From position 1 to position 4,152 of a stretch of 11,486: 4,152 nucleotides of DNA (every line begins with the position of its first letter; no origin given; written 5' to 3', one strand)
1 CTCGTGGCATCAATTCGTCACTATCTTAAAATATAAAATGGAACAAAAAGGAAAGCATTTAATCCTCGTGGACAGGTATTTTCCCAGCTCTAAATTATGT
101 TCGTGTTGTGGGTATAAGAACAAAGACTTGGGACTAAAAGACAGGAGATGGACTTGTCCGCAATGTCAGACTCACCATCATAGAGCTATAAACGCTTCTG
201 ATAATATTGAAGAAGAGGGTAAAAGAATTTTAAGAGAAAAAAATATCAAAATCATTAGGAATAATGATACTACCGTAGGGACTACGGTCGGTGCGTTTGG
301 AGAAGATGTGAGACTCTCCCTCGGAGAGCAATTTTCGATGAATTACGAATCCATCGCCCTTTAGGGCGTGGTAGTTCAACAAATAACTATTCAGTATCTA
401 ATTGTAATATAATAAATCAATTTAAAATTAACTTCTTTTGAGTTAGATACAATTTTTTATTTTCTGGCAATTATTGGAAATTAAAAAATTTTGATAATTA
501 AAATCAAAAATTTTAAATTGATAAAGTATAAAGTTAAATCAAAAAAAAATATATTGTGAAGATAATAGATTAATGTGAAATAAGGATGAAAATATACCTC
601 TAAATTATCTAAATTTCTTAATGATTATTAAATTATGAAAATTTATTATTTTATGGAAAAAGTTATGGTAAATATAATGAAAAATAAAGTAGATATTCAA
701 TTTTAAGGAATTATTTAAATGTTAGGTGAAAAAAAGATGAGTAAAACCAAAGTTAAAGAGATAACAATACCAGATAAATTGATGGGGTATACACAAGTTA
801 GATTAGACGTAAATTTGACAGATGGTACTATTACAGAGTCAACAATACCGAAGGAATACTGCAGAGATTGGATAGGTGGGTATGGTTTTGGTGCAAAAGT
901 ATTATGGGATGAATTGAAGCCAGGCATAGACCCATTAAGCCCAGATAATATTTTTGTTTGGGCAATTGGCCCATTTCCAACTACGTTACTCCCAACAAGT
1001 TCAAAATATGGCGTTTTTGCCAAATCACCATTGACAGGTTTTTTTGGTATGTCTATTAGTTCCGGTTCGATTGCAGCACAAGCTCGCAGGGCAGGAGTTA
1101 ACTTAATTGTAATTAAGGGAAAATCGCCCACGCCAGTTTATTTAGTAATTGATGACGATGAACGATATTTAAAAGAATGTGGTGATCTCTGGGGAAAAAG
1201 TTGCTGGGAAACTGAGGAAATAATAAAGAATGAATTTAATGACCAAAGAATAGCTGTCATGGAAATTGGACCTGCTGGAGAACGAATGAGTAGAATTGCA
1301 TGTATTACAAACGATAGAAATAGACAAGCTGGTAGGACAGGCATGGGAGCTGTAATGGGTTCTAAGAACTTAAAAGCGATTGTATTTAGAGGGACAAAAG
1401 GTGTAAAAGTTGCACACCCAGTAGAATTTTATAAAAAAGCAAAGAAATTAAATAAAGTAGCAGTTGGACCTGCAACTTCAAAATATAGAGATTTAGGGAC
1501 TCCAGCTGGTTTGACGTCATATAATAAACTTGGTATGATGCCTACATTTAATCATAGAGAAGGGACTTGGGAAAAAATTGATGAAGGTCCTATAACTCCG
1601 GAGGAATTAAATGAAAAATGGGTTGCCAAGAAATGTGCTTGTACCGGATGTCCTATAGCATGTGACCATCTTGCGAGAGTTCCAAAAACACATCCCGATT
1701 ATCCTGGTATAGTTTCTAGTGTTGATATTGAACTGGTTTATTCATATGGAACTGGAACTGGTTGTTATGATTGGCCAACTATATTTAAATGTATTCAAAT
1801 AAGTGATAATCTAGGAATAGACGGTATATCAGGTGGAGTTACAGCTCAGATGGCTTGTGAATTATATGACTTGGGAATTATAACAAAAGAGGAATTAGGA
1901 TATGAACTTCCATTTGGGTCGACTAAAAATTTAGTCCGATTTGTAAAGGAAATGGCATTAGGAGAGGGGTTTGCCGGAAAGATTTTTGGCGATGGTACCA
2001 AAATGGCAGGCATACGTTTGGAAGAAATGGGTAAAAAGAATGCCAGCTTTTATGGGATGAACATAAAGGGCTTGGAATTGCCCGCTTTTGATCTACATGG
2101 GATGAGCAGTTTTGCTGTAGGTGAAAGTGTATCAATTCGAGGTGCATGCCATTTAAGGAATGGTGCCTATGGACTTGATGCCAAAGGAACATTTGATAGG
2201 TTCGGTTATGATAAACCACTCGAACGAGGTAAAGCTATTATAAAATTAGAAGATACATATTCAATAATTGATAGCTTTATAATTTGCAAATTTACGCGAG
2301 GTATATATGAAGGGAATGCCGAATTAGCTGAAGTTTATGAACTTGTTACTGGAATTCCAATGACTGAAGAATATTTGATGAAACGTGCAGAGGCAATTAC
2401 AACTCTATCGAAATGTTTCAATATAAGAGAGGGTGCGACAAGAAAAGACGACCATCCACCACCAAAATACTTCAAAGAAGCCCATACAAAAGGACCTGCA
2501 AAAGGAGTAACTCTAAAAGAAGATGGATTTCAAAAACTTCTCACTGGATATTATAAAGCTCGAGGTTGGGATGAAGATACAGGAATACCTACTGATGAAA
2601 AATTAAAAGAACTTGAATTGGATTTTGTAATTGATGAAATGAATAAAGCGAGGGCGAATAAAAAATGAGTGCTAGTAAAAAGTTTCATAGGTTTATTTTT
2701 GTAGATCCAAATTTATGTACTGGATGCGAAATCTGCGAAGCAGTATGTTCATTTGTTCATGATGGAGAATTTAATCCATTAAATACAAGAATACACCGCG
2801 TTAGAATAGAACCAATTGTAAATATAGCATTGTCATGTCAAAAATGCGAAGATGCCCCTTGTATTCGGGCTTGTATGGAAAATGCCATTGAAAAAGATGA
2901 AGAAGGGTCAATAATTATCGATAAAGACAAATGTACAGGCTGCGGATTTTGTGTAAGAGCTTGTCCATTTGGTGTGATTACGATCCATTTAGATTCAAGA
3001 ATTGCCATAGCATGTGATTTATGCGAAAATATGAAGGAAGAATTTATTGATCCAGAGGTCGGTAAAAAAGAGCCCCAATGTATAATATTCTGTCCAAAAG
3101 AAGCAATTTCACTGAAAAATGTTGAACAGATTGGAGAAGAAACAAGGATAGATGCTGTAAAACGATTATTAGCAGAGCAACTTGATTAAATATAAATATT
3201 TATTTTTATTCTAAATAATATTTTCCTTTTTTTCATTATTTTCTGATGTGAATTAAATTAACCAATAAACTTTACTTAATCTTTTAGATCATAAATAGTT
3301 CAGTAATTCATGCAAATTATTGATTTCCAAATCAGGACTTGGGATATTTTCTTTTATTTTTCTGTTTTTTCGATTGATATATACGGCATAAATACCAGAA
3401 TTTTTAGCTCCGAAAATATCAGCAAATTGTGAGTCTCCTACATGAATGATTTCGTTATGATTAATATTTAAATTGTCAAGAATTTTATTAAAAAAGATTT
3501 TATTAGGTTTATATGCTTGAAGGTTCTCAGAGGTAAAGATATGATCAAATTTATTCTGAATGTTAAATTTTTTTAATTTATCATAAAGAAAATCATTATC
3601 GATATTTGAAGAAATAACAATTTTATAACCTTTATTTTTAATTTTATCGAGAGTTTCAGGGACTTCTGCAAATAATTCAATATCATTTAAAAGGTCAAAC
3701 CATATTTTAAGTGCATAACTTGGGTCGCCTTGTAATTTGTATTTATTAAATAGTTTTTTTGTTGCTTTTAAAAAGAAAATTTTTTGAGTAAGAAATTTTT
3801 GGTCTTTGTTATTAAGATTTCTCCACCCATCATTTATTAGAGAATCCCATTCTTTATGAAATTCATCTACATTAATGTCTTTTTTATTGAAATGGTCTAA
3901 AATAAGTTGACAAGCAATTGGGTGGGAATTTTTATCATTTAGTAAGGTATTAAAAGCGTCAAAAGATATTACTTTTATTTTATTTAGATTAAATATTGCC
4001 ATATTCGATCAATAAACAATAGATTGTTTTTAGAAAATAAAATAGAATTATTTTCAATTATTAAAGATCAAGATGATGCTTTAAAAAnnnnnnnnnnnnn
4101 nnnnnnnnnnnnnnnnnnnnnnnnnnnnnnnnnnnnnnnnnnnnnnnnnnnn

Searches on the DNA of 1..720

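Call 28: search_rna_families(source=window, start=1, end=720, threshold=evalue, max_evalue=1, show_alignments=2)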
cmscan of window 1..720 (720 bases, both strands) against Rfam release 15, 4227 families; matches with E-value up to 1: 1.
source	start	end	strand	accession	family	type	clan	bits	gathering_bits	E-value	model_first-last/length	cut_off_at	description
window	305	392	+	RF00062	HgcC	Gene;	-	19.4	50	0.041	1-130/130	no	HgcC family RNA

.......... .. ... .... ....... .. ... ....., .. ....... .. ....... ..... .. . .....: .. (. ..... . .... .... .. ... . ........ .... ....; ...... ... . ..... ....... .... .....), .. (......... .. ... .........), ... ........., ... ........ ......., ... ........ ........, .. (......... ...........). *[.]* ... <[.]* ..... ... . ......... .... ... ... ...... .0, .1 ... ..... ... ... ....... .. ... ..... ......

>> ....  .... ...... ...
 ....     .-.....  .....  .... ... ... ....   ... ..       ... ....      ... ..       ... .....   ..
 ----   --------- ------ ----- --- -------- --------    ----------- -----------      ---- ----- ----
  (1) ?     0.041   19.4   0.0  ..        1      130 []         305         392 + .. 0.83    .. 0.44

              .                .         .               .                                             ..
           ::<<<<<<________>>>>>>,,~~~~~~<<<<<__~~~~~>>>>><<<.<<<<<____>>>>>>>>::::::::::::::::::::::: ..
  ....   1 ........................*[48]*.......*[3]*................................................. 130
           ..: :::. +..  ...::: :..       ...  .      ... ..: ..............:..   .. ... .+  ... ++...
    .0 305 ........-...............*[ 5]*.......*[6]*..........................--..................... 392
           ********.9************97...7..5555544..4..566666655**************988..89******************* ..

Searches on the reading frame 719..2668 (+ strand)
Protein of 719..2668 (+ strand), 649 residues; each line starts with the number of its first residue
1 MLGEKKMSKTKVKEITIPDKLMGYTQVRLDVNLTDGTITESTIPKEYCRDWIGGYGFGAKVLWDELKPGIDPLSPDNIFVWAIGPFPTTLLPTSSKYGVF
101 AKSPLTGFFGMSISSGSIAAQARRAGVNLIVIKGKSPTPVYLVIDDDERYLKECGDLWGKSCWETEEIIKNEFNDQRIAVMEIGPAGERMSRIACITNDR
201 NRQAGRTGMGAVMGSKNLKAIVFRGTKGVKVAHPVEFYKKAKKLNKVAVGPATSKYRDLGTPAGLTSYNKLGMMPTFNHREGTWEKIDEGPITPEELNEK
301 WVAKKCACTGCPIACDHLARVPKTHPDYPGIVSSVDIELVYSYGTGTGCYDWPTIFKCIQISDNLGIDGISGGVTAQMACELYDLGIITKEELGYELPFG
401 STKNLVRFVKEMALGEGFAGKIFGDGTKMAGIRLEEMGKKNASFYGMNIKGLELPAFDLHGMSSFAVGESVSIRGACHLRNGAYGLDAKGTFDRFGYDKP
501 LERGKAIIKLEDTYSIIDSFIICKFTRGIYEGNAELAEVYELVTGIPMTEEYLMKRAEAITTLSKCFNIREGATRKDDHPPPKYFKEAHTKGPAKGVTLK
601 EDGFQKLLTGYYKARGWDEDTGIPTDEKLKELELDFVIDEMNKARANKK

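Call 44: search_protein_families(library=pfam, proteins=[window:719-2668:+], max_evalue=0.001)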
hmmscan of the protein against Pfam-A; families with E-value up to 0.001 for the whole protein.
window:719-2668:+ (649 aa): 2 families
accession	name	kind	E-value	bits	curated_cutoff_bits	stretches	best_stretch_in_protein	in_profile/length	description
PF01314.23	AFOR_C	-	1.8e-94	317.4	27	1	245-634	8-385/385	Aldehyde ferredoxin oxidoreductase, domains 2 & 3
PF02730.20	AFOR_N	-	1.6e-69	234.1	29.8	1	29-226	4-199/199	Aldehyde ferredoxin oxidoreductase, N-terminal domain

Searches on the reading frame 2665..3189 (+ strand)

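Call 44: search_protein_families(library=pfam, proteins=[window:2665-3189:+], max_evalue=0.001)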
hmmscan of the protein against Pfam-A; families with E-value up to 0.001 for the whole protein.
window:2665-3189:+ (174 aa): 11 families
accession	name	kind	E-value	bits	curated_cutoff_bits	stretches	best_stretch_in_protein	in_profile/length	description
PF12837.12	Fer4_6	-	9.6e-14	51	25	2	84-105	3-24/24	4Fe-4S binding domain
PF12838.12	Fer4_7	-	1.1e-12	48.6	27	1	58-104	2-52/52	4Fe-4S dicluster domain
PF00037.32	Fer4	-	2.3e-12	46.6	21.1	2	83-106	1-24/24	4Fe-4S binding domain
PF13247.11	Fer4_11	-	6.8e-12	45.9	26.2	1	56-151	8-98/100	4Fe-4S dicluster domain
PF14697.11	Fer4_21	-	3.8e-10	40.2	35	1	57-106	7-58/59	4Fe-4S dicluster domain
PF13187.11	Fer4_9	-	5.3e-10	39.6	27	2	58-104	2-51/52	4Fe-4S dicluster domain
PF12797.12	Fer4_2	-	7.2e-10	38.6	24.5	2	83-102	3-22/22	4Fe-4S binding domain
PF13237.11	Fer4_10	-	1.5e-09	38.1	25.5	2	54-101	5-53/53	4Fe-4S dicluster domain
PF25160.1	LdpA_Fe-S-bd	-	7.7e-09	35.6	27.6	1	63-107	6-45/49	LdpA Fe-S cluster-binding domain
PF13484.11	Fer4_16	-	2.7e-06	28.5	30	0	89-113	1-28/66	4Fe-4S double cluster binding domain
PF12800.12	Fer4_4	-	1.1e-05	25.8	24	1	88-103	2-17/17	4Fe-4S binding domain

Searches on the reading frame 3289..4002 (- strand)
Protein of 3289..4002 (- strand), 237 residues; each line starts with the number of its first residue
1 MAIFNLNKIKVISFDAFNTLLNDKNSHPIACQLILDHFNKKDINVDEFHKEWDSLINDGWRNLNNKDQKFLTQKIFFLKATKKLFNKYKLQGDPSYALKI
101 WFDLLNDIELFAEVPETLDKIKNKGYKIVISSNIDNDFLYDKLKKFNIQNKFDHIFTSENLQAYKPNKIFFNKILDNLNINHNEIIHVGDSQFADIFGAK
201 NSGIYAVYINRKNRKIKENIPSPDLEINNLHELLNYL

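Call 44: search_protein_families(library=pfam, proteins=[window:3289-4002:-], max_evalue=0.001)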
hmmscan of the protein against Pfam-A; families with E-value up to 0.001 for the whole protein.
window:3289-4002:- (237 aa): 3 families
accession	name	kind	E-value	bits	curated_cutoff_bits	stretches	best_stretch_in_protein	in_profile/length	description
PF13419.12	HAD_2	-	2.2e-23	83.7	23.8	1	14-207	3-176/178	Haloacid dehalogenase-like hydrolase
PF00702.32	Hydrolase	-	1.4e-20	75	26.4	1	9-203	1-191/191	haloacid dehalogenase-like hydrolase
PF13242.12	Hydrolase_like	-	7.1e-06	26.3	22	1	165-231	4-73/75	HAD-hyrolase-like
